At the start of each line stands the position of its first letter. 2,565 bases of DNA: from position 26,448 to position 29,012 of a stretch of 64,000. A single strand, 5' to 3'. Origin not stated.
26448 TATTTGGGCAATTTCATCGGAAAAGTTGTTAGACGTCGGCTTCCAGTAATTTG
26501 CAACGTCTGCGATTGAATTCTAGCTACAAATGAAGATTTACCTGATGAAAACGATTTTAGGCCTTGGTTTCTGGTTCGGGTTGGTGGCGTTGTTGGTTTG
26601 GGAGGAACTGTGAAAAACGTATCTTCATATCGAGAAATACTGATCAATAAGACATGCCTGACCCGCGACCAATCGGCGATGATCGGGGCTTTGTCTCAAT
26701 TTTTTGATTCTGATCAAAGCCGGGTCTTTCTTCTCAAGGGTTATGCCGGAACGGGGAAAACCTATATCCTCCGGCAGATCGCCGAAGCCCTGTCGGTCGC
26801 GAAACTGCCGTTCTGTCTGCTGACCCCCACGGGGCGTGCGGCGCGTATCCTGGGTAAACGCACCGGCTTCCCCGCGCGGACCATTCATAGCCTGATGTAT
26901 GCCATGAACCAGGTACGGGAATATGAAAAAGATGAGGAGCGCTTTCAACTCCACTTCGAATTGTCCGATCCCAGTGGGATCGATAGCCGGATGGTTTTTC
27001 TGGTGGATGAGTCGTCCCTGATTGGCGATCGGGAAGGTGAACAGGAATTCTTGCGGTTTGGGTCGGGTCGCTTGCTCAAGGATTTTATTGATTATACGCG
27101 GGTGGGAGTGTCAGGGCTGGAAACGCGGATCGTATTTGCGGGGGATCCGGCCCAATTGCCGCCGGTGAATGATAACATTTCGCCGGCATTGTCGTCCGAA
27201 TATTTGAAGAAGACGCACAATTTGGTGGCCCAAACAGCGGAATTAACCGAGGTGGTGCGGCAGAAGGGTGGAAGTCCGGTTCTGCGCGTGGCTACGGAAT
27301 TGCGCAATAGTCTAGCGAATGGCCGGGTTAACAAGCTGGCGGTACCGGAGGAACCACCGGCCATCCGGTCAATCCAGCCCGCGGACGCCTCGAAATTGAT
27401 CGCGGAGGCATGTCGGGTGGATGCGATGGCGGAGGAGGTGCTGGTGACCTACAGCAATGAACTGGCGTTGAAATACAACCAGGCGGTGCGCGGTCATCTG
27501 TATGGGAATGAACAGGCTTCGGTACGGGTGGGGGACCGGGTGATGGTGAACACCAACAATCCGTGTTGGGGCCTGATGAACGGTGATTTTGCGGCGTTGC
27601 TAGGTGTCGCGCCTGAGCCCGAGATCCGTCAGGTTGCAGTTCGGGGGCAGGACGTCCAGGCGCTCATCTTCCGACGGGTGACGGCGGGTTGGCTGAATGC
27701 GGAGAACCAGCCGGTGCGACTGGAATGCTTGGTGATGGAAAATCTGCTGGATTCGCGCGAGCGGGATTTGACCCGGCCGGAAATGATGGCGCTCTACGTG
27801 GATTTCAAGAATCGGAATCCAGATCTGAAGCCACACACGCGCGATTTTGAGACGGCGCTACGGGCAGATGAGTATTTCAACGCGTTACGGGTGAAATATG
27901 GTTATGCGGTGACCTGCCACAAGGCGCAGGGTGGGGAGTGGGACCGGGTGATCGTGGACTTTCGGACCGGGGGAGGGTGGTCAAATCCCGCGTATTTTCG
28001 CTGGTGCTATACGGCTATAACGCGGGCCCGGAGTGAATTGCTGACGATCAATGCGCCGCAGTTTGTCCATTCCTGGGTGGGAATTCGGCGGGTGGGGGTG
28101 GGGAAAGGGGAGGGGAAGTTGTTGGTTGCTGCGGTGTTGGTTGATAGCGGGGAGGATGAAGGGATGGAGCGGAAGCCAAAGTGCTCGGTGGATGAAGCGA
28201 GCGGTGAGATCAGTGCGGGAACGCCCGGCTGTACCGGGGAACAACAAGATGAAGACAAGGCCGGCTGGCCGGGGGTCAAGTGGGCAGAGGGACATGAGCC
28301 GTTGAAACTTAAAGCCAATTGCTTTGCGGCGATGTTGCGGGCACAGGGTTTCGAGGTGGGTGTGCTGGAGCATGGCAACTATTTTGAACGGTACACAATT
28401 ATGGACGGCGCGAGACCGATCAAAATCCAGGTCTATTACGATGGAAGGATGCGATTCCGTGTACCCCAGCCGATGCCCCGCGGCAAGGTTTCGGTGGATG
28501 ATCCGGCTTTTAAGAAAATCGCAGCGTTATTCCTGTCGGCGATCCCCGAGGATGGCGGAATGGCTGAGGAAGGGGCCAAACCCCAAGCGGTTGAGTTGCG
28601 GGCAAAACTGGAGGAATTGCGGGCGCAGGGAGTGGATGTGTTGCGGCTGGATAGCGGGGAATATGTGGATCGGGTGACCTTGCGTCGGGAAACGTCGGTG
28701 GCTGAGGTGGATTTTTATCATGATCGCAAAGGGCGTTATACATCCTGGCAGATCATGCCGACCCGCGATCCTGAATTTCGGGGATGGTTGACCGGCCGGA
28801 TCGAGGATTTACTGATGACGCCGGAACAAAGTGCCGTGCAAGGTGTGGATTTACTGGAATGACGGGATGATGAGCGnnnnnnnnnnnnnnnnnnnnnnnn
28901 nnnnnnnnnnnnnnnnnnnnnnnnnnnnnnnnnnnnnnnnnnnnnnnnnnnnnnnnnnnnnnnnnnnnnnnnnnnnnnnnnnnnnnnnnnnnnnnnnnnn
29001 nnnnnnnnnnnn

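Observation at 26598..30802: RecD/TraA-like helicase with novel C-terminal extension paired with a 641-aa helical/OB-like protein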

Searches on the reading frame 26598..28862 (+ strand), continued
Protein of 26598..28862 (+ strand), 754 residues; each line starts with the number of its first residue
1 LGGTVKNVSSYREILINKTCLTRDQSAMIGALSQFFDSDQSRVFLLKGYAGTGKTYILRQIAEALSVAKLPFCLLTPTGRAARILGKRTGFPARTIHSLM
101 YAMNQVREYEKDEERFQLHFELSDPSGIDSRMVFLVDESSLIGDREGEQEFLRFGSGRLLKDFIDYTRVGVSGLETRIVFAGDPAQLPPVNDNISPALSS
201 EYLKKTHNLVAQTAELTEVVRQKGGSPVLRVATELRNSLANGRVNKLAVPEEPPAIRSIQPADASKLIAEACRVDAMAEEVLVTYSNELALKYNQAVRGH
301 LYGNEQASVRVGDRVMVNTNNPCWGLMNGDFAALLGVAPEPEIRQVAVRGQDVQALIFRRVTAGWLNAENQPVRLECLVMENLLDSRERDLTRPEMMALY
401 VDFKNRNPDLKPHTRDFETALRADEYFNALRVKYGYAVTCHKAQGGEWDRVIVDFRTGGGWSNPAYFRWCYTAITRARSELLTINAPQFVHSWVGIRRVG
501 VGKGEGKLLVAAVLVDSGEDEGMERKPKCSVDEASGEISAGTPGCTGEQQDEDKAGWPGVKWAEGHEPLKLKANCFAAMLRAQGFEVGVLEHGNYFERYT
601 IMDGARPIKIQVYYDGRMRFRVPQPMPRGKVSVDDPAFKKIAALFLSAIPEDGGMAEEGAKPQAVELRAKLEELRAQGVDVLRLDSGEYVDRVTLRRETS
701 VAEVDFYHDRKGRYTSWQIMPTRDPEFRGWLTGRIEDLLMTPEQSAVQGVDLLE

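Call 37: find_encoding_contigs(protein=P0096, flank=6000, max_places=2)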
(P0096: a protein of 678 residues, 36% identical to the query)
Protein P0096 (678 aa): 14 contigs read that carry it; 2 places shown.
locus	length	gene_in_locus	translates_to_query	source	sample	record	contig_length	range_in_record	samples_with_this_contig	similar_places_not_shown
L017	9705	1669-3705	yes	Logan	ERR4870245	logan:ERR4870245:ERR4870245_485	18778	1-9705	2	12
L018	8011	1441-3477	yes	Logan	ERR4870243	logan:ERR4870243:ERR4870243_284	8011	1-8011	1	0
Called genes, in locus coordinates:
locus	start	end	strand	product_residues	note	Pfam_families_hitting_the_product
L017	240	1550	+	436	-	PF00815:Histidinol_dh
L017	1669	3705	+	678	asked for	PF04851:ResIII (weak), PF05970:PIF1, PF09848:SLFN-g3_helicase (weak), PF13191:AAA_16 (weak), PF13245:AAA_19, PF13604:AAA_30, PF13538:UvrD_C_2, PF22721:TBP-TOTE, +3 more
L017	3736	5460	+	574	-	PF13428:TPR_14 (faint), PF14559:TPR_19 (faint), PF22860:DUF7017, PF22708:S1CSD-TOTE-1 (faint)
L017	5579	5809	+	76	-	PF19891:DUF6364 (weak)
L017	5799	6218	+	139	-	PF01850:PIN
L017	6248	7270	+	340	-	PF00155:Aminotran_1_2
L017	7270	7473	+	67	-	PF20095:DUF6485 (weak)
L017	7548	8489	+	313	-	PF00005:ABC_tran, PF13304:AAA_21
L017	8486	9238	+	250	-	PF12679:ABC2_membrane_2 (weak), PF12698:ABC2_membrane_3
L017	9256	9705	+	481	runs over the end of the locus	PF23357:DUF7088, PF09822:ABC_transp_aux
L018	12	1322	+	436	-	PF00815:Histidinol_dh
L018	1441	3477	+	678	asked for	PF04851:ResIII (weak), PF05970:PIF1, PF09848:SLFN-g3_helicase (weak), PF13191:AAA_16 (weak), PF13245:AAA_19, PF13604:AAA_30, PF13538:UvrD_C_2, PF22721:TBP-TOTE, +3 more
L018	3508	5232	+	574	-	PF13428:TPR_14 (faint), PF14559:TPR_19 (faint), PF22860:DUF7017, PF22708:S1CSD-TOTE-1 (faint)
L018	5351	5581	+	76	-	PF19891:DUF6364 (weak)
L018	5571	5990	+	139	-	PF01850:PIN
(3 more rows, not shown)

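Call 38: find_encoding_contigs(protein=P0072, flank=6000, max_places=2)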
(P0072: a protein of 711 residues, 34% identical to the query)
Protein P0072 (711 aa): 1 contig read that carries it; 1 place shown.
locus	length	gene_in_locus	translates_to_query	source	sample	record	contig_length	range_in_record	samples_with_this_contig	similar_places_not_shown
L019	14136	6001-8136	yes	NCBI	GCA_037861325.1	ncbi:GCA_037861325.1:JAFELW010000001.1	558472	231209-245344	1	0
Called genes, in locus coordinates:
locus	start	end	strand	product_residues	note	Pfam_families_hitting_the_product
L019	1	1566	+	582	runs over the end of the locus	PF01336:tRNA_anti-codon, PF00152:tRNA-synt_2, PF02938:GAD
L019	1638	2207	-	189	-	PF00551:Formyl_trans_N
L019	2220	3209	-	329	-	PF00586:AIRS, PF02769:AIRS_C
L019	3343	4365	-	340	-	PF00195:Chal_sti_synt_N (weak), PF08545:ACP_syn_III, PF08541:ACP_syn_III_C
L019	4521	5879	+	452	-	PF00156:Pribosyltran, PF00215:OMPdecase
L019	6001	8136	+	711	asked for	PF05970:PIF1, PF13604:AAA_30, PF09848:SLFN-g3_helicase (weak), PF13245:AAA_19, PF13538:UvrD_C_2, PF22721:TBP-TOTE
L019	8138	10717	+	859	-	PF14559:TPR_19 (faint), PF22860:DUF7017, PF22708:S1CSD-TOTE-1, PF22707:S1CSD-TOTE-2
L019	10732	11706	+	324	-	-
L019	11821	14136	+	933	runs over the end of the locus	-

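Call 39: find_encoding_contigs(protein=P0127, flank=6000, max_places=2)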
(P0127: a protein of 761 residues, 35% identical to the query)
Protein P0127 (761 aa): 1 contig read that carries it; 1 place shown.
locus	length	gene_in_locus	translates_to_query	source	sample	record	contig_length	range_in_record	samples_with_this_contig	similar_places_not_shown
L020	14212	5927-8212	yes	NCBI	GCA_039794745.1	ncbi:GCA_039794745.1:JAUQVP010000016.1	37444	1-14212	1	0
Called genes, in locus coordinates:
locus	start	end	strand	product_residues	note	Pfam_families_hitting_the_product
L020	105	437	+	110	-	PF01909:NTP_transf_2, PF18765:Polbeta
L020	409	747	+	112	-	PF01934:HepT-like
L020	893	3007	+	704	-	PF00270:DEAD, PF04851:ResIII (faint), PF09373:PMBR (weak)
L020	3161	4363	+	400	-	PF10544:T5orf172, PF13455:MUG113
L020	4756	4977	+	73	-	PF02672:CP12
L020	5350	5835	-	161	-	-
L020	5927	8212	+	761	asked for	PF05970:PIF1, PF13604:AAA_30, PF01443:Viral_helicase1 (faint), PF13245:AAA_19, PF13401:AAA_22 (weak), PF13538:UvrD_C_2, PF22721:TBP-TOTE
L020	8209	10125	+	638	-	PF07719:TPR_2 (faint), PF13424:TPR_12 (faint), PF13428:TPR_14 (faint), PF14559:TPR_19 (faint), PF22860:DUF7017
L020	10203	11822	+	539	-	PF00078:RVT_1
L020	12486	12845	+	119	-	PF00258:Flavodoxin_1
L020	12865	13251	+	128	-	-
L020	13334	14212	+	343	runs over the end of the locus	PF00421:PSII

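Call 51: search_protein_families(library=phrogs, proteins=[window:26610-28862:+], max_evalue=0.001)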
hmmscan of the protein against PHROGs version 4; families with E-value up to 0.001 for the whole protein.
window:26610-28862:+ (750 aa): 4 families
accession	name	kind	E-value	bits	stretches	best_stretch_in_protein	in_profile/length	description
phrog_325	-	DNA, RNA and nucleotide metabolism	2.5e-63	215.7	1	16-480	470-867/986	Dda-like helicase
phrog_4412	-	DNA, RNA and nucleotide metabolism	4.2e-28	99.1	2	35-234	343-504/743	exonuclease V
phrog_1967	-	DNA, RNA and nucleotide metabolism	8.2e-07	29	0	435-485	609-672/776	DNA helicase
phrog_25471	-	unknown function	7.1e-05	23.9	1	17-139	3-133/162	-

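Call 52: search_solved_structures(query=window:26610-28859:+, max_evalue=0.001)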
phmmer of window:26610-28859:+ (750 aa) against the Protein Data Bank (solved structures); distinct sequences matched with E-value up to 0.001: 3.
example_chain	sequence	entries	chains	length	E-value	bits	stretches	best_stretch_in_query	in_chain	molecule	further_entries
9kwf_B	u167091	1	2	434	8.2e-15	57.5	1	13-232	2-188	Putative deoxyribonuclease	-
3e1s_A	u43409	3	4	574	1.3e-10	43.5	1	37-96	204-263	Exodeoxyribonuclease V, subunit RecD | Exodeoxyribonuclease V, subunit RecD, putative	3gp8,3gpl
3upu_A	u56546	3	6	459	3.7e-06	28.9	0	40-107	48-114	ATP-dependent DNA helicase dda | Dda helicase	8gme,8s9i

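Call 82: search_protein_families(library=pfam, proteins=[L020:10203-11819:+], max_evalue=0.001)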
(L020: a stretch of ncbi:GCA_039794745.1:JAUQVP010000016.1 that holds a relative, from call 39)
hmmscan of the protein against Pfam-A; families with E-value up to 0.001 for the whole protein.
L020:10203-11819:+ (539 aa): 1 family
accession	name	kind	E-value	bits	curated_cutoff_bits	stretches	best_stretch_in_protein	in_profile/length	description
PF00078.32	RVT_1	-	2e-14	54.2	29.6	1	145-301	58-198/205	Reverse transcriptase (RNA-dependent DNA polymerase)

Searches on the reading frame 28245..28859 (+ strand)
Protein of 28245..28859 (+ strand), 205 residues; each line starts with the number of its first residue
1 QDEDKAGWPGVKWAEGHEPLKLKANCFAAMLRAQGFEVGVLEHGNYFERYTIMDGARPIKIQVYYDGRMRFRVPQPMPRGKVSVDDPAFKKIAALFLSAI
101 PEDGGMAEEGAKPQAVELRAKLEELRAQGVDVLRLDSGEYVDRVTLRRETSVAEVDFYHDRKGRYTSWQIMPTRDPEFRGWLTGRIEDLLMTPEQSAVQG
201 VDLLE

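Call 34: find_homologous_proteins(query=window:28245-28859:+)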
Query window:28245-28859:+: 1971 candidates shared short words with the query, none scored E <= 0.001.

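Call 55: predict_structure(alignment_id=A4)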
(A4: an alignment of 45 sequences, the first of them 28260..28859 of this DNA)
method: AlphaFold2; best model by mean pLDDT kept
length: 200 residues; sequences in the alignment: 45
mean_pLDDT: 87.7   pTM: 0.67
mean pLDDT of the five models: 87.7, 86.5, 86.2, 85.5, 85.0
residues with pLDDT >= 90: 145; 70-90: 31; 50-70: 14; < 50: 10
segments of 3 or more residues with pLDDT < 50: 99-102, 195-200
pLDDT, mean of each block of 10 residues (from residue 1): 88 93 96 96 96 96 90 89 94 70 71 92 91 92 92 94 92 94 78 48
secondary structure, 60 per line:
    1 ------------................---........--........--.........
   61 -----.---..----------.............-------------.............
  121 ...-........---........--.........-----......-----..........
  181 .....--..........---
elements in order: H13-28 E32-39 E42-49 E52-60 H82-94 H108-123 E125-132 E136-143 E146-154 E160-165 H171-185 H188-197

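Call 67: fold_search(model_id=the predicted structure, library=pdb)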
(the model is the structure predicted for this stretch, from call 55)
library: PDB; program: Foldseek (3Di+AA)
matches with E <= 10: 704; with E <= 0.001: 0
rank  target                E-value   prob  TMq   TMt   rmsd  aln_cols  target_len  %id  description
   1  6y2q_A                7.7e-03  0.97  0.31  0.19  12.4       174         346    8  Escherichia coli RnlA endoribonuclease (released 2021-05-12)
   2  4i8o_A                9.1e-03  0.95  0.31  0.19  12.6       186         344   10  Crystal structure of the toxin RnlA from Escherichia coli (released 2013-10-23)
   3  6y2r_A                1.3e-02  0.92  0.31  0.19  12.1       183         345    9  Escherichia coli R255A RnlA endoribonuclease (single alanine mutant of RnlA) (released 2021-05-12)
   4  6y2r_B                1.3e-02  0.89  0.30  0.19  12.2       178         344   10  Escherichia coli R255A RnlA endoribonuclease (single alanine mutant of RnlA) (released 2021-05-12)
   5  6y2s_A                3.2e-02  0.77  0.30  0.19  12.7       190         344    8  Escherichia coli R318A RnlA endoribonuclease (single alanine mutant of RnlA) (released 2021-03-31)
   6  6y2s_B                6.4e-02  0.80  0.31  0.19  11.4       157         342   10  Escherichia coli R318A RnlA endoribonuclease (single alanine mutant of RnlA) (released 2021-03-31)
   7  4k61_B                7.6e-02  0.44  0.22  0.30  11.2       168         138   11  Crystal structure of a DUF2874 family protein (BACUNI_01296) from Bacteroides uniformis ATCC 8492 at 1.70 A resolution (released 2013-05-01)
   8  4lmg_B                7.6e-02  0.38  0.20  0.31  10.2       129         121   16  Crystal structure of AFT2 in complex with DNA (released 2014-03-05)
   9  4ipb_A                7.6e-02  0.38  0.21  0.27  10.6       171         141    8  Crystal structure of a DUF2874 family protein (BACOVA_02504) from Bacteroides ovatus ATCC 8483 at 1.62 A resolution (released 2013-02-20)
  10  8veh_C                7.6e-02  0.35  0.20  0.20  14.2       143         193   10  Crystal structure of outer membrane lipoprotein carrier protein (LolA) from Rickettsia bellii (released 2023-12-27)
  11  8pxf_A                8.1e-02  0.47  0.19  0.18  15.3       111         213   13  Crystal structure of the full length Hh1412 Dsb homodimer. (released 2024-08-07)
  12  4k61_A                8.6e-02  0.41  0.23  0.30  11.1       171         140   12  Crystal structure of a DUF2874 family protein (BACUNI_01296) from Bacteroides uniformis ATCC 8492 at 1.70 A resolution (released 2013-05-01)
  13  4fr9                  8.6e-02  0.25  0.19  0.25  11.5       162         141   11  Crystal structure of a BLIP-like protein (BF1215) from Bacteroides fragilis NCTC 9343 at 1.20 A resolution (released 2012-10-24)
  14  3iuq                  8.6e-02  0.25  0.18  0.06  14.2       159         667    8  apPEP_D622N+PP closed state (released 2010-05-05)
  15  5vkl_A                1.1e-01  0.15  0.18  0.18  16.2       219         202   10  SPT6 tSH2-RPB1 1476-1500 pS1493 (released 2017-10-25)
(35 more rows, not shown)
